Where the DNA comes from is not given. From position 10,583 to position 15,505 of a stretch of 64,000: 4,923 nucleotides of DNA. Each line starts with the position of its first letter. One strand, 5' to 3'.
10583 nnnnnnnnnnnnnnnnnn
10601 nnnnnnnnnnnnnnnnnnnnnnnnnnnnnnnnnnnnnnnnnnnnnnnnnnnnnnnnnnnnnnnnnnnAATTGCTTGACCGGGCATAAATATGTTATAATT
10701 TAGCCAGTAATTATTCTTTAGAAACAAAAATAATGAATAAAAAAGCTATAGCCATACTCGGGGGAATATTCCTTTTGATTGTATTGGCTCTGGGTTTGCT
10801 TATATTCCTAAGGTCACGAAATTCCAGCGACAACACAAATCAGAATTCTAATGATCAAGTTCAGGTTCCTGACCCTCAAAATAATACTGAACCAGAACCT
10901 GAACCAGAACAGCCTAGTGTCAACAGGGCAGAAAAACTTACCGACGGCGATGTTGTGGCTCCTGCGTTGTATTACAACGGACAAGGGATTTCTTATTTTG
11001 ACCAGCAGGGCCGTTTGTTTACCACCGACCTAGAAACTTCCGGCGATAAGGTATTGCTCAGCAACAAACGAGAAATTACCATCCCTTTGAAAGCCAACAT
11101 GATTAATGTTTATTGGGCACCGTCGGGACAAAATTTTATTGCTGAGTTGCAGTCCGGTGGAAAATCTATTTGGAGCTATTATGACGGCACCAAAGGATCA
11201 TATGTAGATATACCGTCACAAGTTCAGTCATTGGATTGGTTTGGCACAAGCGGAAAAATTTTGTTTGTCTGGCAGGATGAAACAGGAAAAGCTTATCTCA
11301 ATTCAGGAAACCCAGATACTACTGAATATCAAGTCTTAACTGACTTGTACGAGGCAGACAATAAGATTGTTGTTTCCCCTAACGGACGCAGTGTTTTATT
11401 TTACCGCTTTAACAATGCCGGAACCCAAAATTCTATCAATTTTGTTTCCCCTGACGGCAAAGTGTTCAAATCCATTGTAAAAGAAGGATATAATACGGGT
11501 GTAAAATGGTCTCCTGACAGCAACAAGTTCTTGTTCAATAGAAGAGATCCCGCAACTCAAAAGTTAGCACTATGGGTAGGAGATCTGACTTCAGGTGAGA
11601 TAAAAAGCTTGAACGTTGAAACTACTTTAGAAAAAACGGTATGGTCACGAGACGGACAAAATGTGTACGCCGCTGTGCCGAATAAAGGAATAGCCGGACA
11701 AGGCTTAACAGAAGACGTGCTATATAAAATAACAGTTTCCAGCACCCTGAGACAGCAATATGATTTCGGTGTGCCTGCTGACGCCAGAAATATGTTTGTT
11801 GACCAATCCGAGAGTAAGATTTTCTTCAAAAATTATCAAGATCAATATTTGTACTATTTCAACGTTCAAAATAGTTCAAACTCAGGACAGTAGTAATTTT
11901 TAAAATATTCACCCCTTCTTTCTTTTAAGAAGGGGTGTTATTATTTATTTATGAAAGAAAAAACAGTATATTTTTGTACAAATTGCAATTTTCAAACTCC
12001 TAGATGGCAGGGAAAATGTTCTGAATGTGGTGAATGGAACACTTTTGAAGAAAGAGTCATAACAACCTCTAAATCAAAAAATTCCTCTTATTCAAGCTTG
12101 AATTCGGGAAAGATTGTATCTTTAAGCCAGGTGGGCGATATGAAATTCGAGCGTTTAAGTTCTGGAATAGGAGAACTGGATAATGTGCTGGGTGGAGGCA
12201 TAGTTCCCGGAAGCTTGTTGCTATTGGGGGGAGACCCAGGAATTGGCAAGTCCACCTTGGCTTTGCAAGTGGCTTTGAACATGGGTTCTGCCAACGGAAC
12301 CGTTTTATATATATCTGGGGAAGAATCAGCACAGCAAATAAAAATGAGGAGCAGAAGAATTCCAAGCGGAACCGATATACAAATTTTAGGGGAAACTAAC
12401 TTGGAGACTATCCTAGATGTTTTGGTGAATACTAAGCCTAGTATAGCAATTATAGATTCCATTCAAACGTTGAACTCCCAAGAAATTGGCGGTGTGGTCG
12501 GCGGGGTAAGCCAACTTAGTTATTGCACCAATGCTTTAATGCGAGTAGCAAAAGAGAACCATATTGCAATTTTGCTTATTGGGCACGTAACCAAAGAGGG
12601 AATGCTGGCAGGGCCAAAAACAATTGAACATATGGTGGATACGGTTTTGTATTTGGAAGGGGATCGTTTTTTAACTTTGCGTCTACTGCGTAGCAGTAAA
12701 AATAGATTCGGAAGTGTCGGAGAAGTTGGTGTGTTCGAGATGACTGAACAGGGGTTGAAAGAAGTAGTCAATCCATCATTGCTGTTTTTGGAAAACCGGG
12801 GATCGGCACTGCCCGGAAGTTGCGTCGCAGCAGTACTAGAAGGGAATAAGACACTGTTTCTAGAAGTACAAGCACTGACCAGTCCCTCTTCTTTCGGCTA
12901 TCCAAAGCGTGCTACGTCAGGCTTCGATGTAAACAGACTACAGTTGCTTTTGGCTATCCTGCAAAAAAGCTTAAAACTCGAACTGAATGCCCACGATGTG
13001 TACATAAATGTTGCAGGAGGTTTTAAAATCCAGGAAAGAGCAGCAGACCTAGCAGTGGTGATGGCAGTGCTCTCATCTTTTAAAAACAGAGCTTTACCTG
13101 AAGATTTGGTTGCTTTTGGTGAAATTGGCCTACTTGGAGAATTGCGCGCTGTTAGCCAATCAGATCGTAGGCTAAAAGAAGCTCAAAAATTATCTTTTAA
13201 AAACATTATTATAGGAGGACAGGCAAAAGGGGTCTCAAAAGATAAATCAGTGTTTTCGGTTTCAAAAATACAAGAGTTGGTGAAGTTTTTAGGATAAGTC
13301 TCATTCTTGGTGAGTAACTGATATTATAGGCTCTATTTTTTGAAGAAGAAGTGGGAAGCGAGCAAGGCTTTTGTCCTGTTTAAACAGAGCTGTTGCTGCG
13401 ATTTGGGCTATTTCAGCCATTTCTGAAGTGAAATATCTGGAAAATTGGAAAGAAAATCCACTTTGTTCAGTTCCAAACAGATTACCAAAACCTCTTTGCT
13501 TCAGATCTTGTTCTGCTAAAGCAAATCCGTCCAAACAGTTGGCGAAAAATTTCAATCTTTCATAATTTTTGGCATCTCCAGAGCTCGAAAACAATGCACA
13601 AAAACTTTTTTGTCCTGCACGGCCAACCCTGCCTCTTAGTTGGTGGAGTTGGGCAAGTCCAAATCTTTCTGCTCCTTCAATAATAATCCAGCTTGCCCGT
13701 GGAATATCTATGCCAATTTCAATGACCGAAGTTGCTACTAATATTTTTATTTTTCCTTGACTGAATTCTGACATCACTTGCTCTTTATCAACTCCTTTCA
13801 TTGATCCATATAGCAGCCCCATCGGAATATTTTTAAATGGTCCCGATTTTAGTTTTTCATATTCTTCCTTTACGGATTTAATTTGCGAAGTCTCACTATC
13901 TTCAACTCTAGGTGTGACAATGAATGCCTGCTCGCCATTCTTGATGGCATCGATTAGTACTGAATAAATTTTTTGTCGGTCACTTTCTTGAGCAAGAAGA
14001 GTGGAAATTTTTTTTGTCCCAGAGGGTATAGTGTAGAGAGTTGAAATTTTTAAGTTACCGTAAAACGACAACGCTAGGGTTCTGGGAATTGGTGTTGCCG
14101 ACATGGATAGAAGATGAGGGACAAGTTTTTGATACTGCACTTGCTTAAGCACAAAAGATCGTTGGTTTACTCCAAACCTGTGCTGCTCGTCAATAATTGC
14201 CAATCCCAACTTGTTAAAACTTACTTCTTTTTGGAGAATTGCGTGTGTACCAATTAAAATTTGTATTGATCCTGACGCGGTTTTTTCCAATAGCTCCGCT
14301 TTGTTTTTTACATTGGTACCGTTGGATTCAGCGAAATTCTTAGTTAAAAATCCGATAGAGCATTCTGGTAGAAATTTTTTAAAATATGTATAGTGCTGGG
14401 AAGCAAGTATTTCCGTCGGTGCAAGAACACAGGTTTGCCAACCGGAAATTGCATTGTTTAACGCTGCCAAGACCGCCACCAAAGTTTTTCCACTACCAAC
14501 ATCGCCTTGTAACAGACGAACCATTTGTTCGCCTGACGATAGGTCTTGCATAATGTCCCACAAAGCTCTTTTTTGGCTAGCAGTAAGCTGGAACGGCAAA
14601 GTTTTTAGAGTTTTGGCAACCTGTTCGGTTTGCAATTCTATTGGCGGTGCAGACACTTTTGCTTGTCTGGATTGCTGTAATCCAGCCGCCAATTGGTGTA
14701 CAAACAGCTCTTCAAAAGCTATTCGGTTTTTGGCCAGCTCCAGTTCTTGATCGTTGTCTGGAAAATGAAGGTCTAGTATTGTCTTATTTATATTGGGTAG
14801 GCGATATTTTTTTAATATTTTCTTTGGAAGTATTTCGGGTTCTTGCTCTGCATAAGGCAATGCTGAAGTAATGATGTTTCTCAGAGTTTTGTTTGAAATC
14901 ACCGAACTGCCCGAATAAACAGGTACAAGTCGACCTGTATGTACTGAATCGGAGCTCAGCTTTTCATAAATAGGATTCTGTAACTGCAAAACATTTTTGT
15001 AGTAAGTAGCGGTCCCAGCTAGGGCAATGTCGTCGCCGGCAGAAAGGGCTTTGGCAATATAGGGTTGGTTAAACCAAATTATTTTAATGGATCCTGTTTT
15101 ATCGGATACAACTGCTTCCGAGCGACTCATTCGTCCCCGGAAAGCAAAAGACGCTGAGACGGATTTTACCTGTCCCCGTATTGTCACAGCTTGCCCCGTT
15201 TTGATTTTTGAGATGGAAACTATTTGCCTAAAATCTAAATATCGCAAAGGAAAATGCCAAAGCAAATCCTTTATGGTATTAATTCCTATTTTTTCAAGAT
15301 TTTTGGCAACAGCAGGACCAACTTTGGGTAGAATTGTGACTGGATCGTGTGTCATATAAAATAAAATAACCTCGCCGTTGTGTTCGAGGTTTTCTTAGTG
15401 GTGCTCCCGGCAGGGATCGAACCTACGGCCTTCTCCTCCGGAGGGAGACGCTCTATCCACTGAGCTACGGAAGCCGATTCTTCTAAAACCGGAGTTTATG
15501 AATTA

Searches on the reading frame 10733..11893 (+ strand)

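Call 79: search_protein_families(library=pfam, proteins=[window:10733-11893:+], max_evalue=0.0001)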
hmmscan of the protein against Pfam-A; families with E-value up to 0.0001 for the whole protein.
window:10733-11893:+ (386 aa): 1 family
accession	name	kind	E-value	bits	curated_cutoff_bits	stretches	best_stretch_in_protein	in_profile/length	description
PF07676.18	PD40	-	3.1e-05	24.3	20.9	0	252-271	9-28/38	WD40-like Beta Propeller Repeat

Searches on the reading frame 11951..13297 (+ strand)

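Call 79: search_protein_families(library=pfam, proteins=[window:11951-13297:+], max_evalue=0.0001)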
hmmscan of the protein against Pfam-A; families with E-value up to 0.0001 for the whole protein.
window:11951-13297:+ (448 aa): 8 families
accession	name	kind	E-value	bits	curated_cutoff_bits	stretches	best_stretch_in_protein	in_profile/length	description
PF06745.19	ATPase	-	4.9e-14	52.7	26.6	1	70-161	2-92/231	KaiC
PF13481.12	AAA_25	-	5.1e-11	43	27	1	60-217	6-194/195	AAA domain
PF03796.21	DnaB_C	-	4.7e-10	39.7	27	1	69-143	2-76/255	DnaB-like helicase C terminal domain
PF18073.7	Zn_ribbon_LapB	-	1.3e-09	38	25.7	1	7-34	1-28/28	Rubredoxin metal binding domain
PF13541.12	ChlI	-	9.7e-07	29.2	27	1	339-421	35-117/121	Subunit ChlI of Mg-chelatase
PF08423.17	Rad51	-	2.4e-05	24.2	22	0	68-128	7-73/244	Rad51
PF00004.35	AAA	-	6.1e-05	23.9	21.2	0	90-182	1-74/131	ATPase family associated with various cellular activities (AAA)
PF00154.27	RecA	-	6.8e-05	22.9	27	0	52-184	16-153/262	recA bacterial DNA recombination protein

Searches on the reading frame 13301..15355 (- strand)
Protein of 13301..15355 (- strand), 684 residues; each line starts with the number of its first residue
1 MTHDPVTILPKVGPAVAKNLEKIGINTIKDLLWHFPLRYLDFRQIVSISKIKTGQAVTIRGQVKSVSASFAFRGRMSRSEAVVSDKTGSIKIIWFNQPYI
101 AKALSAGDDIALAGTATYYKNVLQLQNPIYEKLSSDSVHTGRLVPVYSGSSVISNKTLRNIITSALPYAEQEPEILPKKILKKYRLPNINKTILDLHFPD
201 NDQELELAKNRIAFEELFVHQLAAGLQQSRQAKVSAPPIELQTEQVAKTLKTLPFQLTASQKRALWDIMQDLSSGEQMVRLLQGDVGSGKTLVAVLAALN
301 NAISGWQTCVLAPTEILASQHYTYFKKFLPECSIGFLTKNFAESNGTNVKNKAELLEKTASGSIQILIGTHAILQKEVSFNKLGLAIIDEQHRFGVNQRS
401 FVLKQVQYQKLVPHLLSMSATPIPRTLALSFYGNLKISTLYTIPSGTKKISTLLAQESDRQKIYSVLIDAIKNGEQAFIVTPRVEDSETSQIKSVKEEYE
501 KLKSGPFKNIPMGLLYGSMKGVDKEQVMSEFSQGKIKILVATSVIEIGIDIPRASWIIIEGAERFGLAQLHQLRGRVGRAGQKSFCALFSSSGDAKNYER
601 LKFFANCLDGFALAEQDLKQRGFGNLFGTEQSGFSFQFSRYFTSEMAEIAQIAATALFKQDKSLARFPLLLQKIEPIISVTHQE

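Call 80: search_protein_families(library=pfam, proteins=[window:13301-15355:-], max_evalue=0.0001)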
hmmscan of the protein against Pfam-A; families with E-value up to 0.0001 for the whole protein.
window:13301-15355:- (684 aa): 7 families
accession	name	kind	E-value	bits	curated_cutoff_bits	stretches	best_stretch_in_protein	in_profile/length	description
PF17191.10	RecG_wedge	-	2.7e-30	105.5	23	1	10-167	6-160/162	RecG wedge domain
PF00270.35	DEAD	-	4.3e-24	85.6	26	1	261-426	4-163/167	DEAD/DEAH box helicase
PF00271.37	Helicase_C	-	4.1e-21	75.7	23.5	1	466-581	5-110/110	Helicase conserved C-terminal domain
PF04851.21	ResIII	-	3.7e-14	53.4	22.5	1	256-422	3-162/164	Type III restriction enzyme, res subunit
PF01336.31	tRNA_anti-codon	-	3.9e-07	30.3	27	1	57-131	1-73/75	OB-fold nucleic acid binding domain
PF19833.4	RecG_dom3_C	-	5.9e-06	26.7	26.8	1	609-639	3-33/87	ATP-dependent DNA helicase RecG, domain 3, C-terminal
PF13604.12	AAA_30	-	5e-05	23.6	27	0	257-407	2-113/191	AAA domain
